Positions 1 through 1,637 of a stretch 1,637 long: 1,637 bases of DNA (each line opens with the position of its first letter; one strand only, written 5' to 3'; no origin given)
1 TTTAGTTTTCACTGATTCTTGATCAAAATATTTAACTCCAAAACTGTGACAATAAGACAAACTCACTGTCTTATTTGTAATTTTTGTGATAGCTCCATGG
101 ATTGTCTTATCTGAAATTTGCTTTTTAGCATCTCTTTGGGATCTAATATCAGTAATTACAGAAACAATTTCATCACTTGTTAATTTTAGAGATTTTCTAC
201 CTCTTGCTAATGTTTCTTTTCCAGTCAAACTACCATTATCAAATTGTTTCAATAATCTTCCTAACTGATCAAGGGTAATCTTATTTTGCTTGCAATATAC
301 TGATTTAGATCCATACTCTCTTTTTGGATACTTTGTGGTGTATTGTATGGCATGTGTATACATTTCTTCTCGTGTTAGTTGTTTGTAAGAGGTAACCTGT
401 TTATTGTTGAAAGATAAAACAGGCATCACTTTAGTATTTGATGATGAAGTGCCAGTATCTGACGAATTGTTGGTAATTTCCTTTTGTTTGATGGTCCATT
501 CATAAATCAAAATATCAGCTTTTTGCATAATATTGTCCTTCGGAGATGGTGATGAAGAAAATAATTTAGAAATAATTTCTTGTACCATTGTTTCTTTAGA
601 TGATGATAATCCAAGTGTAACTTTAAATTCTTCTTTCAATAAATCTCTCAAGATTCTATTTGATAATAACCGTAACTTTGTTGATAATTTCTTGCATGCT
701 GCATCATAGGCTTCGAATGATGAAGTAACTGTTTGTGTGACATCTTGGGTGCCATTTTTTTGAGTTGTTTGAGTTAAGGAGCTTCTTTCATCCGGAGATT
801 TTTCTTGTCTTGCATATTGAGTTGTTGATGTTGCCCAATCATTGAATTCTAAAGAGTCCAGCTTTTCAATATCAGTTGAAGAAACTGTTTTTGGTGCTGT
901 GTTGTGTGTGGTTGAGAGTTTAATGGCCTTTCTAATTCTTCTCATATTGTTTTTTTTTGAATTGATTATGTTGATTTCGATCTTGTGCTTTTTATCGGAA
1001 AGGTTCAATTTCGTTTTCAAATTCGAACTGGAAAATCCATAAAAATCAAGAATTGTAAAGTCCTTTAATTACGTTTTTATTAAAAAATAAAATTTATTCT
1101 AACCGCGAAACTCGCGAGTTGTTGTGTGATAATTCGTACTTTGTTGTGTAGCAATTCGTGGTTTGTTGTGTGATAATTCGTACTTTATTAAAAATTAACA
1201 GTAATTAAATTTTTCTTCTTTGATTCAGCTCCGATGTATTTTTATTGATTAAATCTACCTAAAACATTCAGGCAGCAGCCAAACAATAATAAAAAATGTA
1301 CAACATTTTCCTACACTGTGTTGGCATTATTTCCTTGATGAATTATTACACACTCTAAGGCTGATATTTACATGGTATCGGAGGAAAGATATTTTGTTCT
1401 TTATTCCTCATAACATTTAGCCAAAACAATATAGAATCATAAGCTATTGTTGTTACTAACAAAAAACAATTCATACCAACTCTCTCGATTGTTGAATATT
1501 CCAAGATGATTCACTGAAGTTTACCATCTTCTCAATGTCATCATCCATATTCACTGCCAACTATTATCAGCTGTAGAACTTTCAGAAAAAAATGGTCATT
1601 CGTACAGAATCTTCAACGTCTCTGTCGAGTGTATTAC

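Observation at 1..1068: The dominant gene of the window is absent from the supplied ORF track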

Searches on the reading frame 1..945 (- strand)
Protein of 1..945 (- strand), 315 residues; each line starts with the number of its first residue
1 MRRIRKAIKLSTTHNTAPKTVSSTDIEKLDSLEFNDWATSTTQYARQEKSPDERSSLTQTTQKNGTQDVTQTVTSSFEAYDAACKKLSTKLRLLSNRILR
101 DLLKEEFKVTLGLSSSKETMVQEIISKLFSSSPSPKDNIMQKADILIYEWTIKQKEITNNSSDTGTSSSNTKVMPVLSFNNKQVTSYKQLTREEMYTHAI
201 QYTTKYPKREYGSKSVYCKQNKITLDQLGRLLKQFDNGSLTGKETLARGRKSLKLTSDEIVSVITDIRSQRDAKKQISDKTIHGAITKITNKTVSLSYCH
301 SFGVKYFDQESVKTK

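Call 4: search_protein_families(library=pfam, proteins=[window:1-945:-], max_evalue=1)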
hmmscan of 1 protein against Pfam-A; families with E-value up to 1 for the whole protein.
window:1-945:- (315 aa): 2 families
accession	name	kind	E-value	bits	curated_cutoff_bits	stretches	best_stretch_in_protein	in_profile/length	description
PF13062.12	DUF3924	-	0.013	15.9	21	1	101-135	17-51/62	Protein of unknown function (DUF3924)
PF11829.13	DUF3349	-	0.016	16.4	28.3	1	254-293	33-72/94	Protein of unknown function (DUF3349)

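Call 5: find_homologous_proteins(query=window:1-945:-)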
Query window:1-945:- (315 aa): 4 proteins with E <= 0.001 among 1231 candidates.
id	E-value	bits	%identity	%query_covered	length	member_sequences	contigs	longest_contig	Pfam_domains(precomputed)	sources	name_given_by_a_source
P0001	4.9e-179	612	100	93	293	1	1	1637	-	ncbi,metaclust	ncbi:predicted protein, partial [Naegleria gruberi]|metaclust:status=active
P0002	3.7e-73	265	53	100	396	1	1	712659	-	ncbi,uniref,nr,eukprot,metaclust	ncbi:predicted protein [Naegleria gruberi]|uniref:Predicted protein n=1 Tax=Naegleria gruberi TaxID=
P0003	5.2e-47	179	49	78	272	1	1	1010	-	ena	-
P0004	8.8e-42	162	94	28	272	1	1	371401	-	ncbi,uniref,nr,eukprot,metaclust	ncbi:predicted protein [Naegleria gruberi]|uniref:Predicted protein n=1 Tax=Naegleria gruberi TaxID=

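Call 6: search_solved_structures(query=window:1-945:-, max_evalue=1)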
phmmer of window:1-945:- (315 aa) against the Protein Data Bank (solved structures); distinct sequences matched with E-value up to 1: 0.

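Call 10: find_encoding_contigs(protein=P0002, flank=10000, max_places=4)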
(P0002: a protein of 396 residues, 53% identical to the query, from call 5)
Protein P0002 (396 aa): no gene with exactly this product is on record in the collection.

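Call 11: find_encoding_contigs(protein=P0004, flank=10000, max_places=4)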
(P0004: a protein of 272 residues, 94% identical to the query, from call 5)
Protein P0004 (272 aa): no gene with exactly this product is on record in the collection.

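Call 13: find_encoding_contigs(protein=P0003, flank=10000)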
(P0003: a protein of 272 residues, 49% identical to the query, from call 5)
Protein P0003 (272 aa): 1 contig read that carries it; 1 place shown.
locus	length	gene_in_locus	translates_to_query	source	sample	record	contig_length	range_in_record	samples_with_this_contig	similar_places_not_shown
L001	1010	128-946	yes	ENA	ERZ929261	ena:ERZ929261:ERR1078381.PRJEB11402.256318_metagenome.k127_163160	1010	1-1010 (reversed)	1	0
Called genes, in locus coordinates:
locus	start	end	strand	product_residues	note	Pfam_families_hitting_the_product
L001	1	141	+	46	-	?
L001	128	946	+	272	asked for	-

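Call 23: search_protein_families(library=pfam, proteins=[P0002, P0004], max_evalue=5)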
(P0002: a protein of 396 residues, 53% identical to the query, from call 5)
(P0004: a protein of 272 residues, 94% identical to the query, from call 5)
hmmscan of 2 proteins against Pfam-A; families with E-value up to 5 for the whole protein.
P0002 (396 aa): 5 families
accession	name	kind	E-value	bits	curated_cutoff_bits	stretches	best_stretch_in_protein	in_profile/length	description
PF23252.1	KH_PARP14_5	-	0.088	13.4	23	1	155-208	13-63/70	PARP14, fifth type I KH domain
PF11022.13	ATP19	-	0.14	12.9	27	1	128-162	30-65/67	ATP synthase subunit K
PF12990.12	DUF3874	-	0.17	12.7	28.3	0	288-324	16-52/71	Domain of unknonw function from B. Theta Gene description (DUF3874)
PF16088.10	BORCS7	-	3.4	8.4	27.3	1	131-182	5-56/103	BLOC-1-related complex sub-unit 7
PF23051.1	DUF7040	-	3.5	8.5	27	1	143-217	11-85/116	Domain of unknown function (DUF7040)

P0004 (272 aa): 2 families
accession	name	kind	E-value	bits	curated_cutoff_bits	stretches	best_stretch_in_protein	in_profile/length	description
PF11829.13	DUF3349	-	0.0061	17.7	28.3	1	115-156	33-74/94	Protein of unknown function (DUF3349)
PF11539.13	DUF3228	-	0.066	13.2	25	1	134-187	7-58/194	Protein of unknown function (DUF3228)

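Call 25: predict_structure(alignment_id=A1)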
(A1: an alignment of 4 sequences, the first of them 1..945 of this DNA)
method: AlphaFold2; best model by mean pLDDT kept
length: 315 residues; sequences in the alignment: 4
mean_pLDDT: 43.6   pTM: 0.24
mean pLDDT of the five models: 43.6, 40.0, 39.9, 39.1, 37.8
residues with pLDDT >= 90: 0; 70-90: 45; 50-70: 13; < 50: 257
segments of 3 or more residues with pLDDT < 50: 1-137, 139-252, 310-315
pLDDT, mean of each block of 10 residues (from residue 1): 31 35 33 32 33 35 33 34 34 38 40 41 46 40 45 40 34 26 31 39 40 36 39 38 36 66 80 69 83 76 72 38
secondary structure, 60 per line:
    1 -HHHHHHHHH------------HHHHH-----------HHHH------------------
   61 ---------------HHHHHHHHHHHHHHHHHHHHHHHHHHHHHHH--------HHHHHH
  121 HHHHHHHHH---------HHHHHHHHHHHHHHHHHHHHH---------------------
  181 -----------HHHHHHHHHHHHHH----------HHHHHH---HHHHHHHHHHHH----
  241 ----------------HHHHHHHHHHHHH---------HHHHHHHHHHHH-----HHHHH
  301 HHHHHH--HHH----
elements in order: H2-10 H23-27 H39-42 H76-106 H115-129 H139-159 H192-205 H216-221 H225-236 H257-269 H279-290 H296-306

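Call 26: search_protein_representatives(protein=window:1-945:-)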
Query: 315 residues. Proteins with E-value up to 0.001 (for the whole library): 5; up to 1e-10: 3; up to 1e-30: 3. The best 5 are listed.
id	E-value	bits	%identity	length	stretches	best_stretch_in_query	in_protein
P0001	1.6e-179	611.8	100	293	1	1-293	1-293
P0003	1.6e-47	178.9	57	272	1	1-247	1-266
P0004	2.8e-42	161.7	65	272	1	164-306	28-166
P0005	2.3e-09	53.8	39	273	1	186-315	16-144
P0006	2.2e-08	50.6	28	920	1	9-314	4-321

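Call 28: search_protein_families(library=pfam, proteins=[P0005, P0006], max_evalue=1)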
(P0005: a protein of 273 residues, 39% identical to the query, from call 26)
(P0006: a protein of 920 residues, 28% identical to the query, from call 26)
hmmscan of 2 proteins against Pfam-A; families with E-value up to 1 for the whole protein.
P0005 (273 aa): 0 families

P0006 (920 aa): 1 family
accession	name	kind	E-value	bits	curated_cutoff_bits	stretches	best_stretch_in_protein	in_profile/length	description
PF13358.12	DDE_3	-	5.8e-05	23.4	28.6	1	442-514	61-135/146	DDE superfamily endonuclease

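Call 29: list_cluster_members(proteins=[P0005, P0006, P0002])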
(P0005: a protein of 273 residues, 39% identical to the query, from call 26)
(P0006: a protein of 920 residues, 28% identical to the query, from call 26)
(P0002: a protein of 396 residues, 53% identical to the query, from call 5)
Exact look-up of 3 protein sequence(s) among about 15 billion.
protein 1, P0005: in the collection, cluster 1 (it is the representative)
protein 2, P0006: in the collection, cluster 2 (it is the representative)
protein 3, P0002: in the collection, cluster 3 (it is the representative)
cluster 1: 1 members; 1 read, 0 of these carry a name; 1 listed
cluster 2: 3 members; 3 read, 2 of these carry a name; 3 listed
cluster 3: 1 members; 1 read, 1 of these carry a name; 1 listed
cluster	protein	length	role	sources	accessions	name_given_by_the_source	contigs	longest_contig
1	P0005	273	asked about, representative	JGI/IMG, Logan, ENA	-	-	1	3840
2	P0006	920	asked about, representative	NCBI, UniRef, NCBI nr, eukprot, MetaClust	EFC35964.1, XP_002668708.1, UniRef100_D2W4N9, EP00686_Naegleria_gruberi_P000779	predicted protein [Naegleria gruberi] | Predicted protein n=1 Tax=Naegleria gruberi TaxID=5762 RepID=D2W4N9_NAEGR | uncharacterized protein NAEGRDRAFT_54650 [Naegleria gruberi]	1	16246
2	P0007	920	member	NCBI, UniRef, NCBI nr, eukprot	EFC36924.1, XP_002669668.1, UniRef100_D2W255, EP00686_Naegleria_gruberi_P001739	predicted protein [Naegleria gruberi] | Predicted protein n=1 Tax=Naegleria gruberi TaxID=5762 RepID=D2W255_NAEGR | uncharacterized protein NAEGRDRAFT_75468 [Naegleria gruberi]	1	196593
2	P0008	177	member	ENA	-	-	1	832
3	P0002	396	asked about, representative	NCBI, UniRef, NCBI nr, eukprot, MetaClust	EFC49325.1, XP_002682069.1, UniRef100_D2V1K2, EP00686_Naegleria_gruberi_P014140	predicted protein [Naegleria gruberi] | Predicted protein n=1 Tax=Naegleria gruberi TaxID=5762 RepID=D2V1K2_NAEGR | uncharacterized protein NAEGRDRAFT_45908 [Naegleria gruberi]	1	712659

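Call 31: search_solved_structures(query=P0006, max_evalue=1)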
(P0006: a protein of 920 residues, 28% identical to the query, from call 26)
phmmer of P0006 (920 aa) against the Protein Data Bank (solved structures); distinct sequences matched with E-value up to 1: 3.
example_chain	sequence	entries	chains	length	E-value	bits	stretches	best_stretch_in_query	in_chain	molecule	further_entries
5f2v_V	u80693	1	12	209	0.23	12.8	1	251-347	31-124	GTP pyrophosphokinase YjbM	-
5ded_D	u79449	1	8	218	0.25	12.7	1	251-347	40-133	GTP pyrophosphokinase YjbM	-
5dec_A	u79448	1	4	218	0.26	12.7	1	251-347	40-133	GTP pyrophosphokinase YjbM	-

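Call 32: find_homologous_proteins(query=P0006, max_evalue=0.001)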
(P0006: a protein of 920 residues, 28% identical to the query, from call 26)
Query P0006 (920 aa): 1 proteins with E <= 0.001 among 8000 candidates.
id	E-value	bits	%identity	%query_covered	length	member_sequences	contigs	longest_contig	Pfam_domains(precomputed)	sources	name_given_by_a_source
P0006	0.0e+0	2066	100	100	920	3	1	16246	-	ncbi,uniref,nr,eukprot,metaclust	ncbi:predicted protein [Naegleria gruberi]|uniref:Predicted protein n=1 Tax=Naegleria gruberi TaxID=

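Call 34: find_encoding_contigs(protein=P0006, flank=10000)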
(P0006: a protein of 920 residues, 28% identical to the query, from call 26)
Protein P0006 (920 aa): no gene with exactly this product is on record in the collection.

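Call 35: find_encoding_contigs(protein=P0005, flank=10000)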
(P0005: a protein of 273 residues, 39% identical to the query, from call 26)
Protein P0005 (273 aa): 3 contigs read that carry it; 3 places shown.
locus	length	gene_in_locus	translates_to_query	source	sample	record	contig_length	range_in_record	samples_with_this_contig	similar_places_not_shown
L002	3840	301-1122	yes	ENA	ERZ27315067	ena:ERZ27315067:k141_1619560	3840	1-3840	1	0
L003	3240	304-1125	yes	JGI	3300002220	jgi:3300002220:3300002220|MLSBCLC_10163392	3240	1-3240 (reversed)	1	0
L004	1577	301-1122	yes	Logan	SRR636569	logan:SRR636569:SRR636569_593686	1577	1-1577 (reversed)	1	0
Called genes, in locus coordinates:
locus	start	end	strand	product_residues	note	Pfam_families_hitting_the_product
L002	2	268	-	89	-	?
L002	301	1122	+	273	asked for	-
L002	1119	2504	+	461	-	-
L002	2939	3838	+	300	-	?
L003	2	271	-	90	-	?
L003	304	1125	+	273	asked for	-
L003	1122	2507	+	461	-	-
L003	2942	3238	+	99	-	?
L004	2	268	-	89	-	?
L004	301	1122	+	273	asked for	-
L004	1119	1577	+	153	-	?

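Call 39: search_protein_families(library=pfam, proteins=[L002:1119-2501:+, L002:2939-3838:+], max_evalue=5)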
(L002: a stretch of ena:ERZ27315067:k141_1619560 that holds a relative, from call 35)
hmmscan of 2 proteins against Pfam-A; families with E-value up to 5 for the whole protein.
L002:1119-2501:+ (461 aa): 5 families
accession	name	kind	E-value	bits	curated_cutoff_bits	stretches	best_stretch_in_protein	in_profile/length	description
PF03184.25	DDE_1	-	0.00074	19.6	22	1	11-81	76-147/177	DDE superfamily endonuclease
PF02902.25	Peptidase_C48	-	0.0018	18.6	20.7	1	306-420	79-204/217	Ulp1 protease family, C-terminal catalytic domain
PF21871.1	Gp6_C-III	-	0.051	14.1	27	1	250-281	14-45/76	Baseplate structural protein gp6, C-terminal domain III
PF10747.14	SirA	-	0.054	14.4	26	1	123-205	18-102/140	Sporulation inhibitor of replication protein SirA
PF13358.12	DDE_3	-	0.12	12.7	28.6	1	10-65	77-134/146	DDE superfamily endonuclease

L002:2939-3838:+ (300 aa): 2 families
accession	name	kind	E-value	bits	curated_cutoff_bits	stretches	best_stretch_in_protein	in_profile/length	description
PF02214.28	BTB_2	-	1.3e-09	38.7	21.4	1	95-189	1-88/94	BTB/POZ domain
PF20512.3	PMI_typeI_hel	-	0.035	15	23.4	1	216-272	6-62/88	Phosphomannose isomerase type I, helical insertion domain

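Call 59: find_related_loci(query=window:1-945:-, collection=metagenome_contigs, flank=10000)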
Query window:1-945:- (315 aa) in metagenome_contigs; peptide patterns used: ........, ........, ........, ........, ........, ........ (x = any residue, [..] = any of these).
92 stretches matched a pattern, but none encodes a relative of the query by tblastn (E <= 1e-3).

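Call 79: find_homologous_proteins(query=A6, max_evalue=0.01)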
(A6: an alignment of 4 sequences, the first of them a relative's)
Query A6 (4 sequences) (920 aa, profile of the alignment): 2 proteins with E <= 0.01 among 8000 candidates.
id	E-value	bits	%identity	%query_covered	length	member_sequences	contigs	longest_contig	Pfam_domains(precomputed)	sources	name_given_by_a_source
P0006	0.0e+0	1582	100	100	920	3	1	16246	-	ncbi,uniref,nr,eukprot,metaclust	ncbi:predicted protein [Naegleria gruberi]|uniref:Predicted protein n=1 Tax=Naegleria gruberi TaxID=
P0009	3.8e-44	169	96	17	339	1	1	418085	PF00415.25,PF13540.13,PF25384.2,PF25390.2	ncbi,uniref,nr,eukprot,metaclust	ncbi:predicted protein [Naegleria gruberi]|uniref:Predicted protein n=1 Tax=Naegleria gruberi TaxID=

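Call 85: find_related_loci(query=window:1-945:-, collection=viral_contigs, flank=5000)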
Query window:1-945:- (315 aa) in viral_contigs; peptide patterns used: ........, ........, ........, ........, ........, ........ (x = any residue, [..] = any of these).
4 stretches matched a pattern, but none encodes a relative of the query by tblastn (E <= 1e-3).

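Call 86: find_related_loci(query=window:1-945:-, collection=genome_contigs, flank=5000)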
Query window:1-945:- (315 aa) in genome_contigs; peptide patterns used: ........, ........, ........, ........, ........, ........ (x = any residue, [..] = any of these).
35 stretches matched a pattern, but none encodes a relative of the query by tblastn (E <= 1e-3).

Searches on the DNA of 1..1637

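Call 62: search_rna_families(source=window, threshold=evalue, max_evalue=1)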
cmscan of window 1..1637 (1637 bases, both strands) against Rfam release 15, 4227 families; matches with E-value up to 1: 2.
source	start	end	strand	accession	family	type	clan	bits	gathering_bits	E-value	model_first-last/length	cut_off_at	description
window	175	252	-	RF01585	snoR07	Gene; snRNA; snoRNA; CD-box;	-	23.4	44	0.91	1-88/88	no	small nucleolar RNA snoR07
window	617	676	-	RF00179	GAIT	Cis-reg;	-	21.2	37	0.7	1-71/71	no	GAIT element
